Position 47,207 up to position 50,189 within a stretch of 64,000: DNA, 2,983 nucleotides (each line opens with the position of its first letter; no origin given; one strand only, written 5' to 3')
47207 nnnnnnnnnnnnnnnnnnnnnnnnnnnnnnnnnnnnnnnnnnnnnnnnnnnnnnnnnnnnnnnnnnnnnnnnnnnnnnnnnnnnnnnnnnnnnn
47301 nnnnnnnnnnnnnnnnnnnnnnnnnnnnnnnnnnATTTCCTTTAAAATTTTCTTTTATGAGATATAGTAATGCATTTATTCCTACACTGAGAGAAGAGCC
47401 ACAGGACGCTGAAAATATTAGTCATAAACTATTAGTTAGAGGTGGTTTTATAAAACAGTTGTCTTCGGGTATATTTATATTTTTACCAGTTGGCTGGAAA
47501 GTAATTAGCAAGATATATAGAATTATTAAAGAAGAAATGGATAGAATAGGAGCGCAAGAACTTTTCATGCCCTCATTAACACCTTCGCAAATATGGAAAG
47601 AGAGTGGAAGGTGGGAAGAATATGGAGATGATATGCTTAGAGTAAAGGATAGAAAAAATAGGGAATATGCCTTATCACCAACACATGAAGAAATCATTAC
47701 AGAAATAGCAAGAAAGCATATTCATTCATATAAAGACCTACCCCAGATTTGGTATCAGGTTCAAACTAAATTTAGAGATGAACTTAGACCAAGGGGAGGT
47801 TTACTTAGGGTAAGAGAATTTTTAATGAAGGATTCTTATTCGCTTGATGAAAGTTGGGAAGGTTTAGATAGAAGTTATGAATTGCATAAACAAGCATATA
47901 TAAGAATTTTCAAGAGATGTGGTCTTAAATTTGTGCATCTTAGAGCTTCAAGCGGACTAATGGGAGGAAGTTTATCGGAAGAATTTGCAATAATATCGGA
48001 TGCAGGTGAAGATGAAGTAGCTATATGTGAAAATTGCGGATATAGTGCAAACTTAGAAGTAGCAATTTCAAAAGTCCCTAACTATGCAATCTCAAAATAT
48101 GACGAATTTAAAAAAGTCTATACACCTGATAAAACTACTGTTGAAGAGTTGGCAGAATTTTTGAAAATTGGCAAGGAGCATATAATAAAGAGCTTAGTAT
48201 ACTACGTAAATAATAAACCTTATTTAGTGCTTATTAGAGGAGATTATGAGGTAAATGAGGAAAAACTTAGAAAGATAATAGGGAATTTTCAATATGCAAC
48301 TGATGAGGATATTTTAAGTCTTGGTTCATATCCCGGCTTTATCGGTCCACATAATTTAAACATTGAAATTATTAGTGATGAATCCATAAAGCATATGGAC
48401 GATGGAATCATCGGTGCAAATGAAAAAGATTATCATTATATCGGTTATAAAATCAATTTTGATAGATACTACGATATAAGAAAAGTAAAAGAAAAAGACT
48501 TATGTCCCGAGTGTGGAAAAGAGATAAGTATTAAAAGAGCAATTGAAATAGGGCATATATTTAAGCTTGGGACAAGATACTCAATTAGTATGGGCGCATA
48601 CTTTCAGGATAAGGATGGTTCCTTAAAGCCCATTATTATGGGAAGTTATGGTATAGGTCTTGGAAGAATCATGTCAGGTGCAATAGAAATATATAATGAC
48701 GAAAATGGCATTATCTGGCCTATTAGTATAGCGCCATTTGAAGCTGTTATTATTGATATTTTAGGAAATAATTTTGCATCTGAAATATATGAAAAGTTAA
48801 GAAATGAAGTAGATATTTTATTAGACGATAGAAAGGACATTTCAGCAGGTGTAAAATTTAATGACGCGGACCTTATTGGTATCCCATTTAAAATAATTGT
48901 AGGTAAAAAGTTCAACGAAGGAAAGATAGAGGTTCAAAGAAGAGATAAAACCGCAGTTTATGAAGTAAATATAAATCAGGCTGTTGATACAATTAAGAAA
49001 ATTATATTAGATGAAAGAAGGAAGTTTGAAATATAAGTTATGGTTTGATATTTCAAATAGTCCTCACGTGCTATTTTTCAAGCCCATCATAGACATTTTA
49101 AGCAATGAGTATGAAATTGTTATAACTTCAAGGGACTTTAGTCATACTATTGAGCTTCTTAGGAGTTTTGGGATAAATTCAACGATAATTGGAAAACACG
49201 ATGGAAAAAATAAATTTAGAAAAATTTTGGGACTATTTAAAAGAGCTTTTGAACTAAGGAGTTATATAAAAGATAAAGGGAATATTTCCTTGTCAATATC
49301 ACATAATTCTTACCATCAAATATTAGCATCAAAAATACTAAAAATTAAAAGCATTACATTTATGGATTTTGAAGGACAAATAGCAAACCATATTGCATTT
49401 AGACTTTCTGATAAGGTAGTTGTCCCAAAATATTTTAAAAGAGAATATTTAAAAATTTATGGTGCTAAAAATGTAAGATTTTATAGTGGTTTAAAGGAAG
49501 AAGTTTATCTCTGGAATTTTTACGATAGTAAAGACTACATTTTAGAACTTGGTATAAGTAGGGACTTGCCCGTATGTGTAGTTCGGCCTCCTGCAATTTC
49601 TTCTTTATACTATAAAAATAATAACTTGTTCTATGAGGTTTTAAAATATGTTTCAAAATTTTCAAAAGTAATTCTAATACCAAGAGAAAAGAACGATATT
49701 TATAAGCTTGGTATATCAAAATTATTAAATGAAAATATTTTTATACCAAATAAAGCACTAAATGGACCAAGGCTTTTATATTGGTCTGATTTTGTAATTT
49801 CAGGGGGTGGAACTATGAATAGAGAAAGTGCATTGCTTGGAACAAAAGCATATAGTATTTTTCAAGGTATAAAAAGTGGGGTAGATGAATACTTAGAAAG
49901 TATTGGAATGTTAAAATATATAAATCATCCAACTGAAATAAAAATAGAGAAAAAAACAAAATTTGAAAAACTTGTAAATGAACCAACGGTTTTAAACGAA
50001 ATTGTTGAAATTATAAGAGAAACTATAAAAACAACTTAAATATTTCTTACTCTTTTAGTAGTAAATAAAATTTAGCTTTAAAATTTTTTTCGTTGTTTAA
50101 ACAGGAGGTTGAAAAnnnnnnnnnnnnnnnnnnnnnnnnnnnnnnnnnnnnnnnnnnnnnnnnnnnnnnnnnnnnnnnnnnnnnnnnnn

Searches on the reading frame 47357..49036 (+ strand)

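Call 39: search_protein_families(library=pfam, proteins=[window:47357-49036:+], max_evalue=0.00001)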
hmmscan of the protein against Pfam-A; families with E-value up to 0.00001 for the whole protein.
window:47357-49036:+ (559 aa): 3 families
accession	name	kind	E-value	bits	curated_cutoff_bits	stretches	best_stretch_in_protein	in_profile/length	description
PF00587.30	tRNA-synt_2b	-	1.4e-28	100.6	29.3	1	95-446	2-179/179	tRNA synthetase class II core domain (G, H, P, S and T)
PF04073.20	tRNA_edit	-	1.9e-20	73.6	25.5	1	256-361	1-113/123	Aminoacyl-tRNA editing domain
PF03129.25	HGTP_anticodon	-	9.1e-16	58.2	21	1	472-548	16-93/94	Anticodon binding domain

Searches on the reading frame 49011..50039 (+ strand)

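Call 39: search_protein_families(library=pfam, proteins=[window:49011-50039:+], max_evalue=0.00001)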
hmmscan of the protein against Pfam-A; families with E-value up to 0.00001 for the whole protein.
window:49011-50039:+ (342 aa): 1 family
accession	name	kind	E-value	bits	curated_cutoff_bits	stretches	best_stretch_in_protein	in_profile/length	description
PF04007.18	DUF354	-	1.8e-34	119.8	22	1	9-309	2-311/349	Protein of unknown function (DUF354)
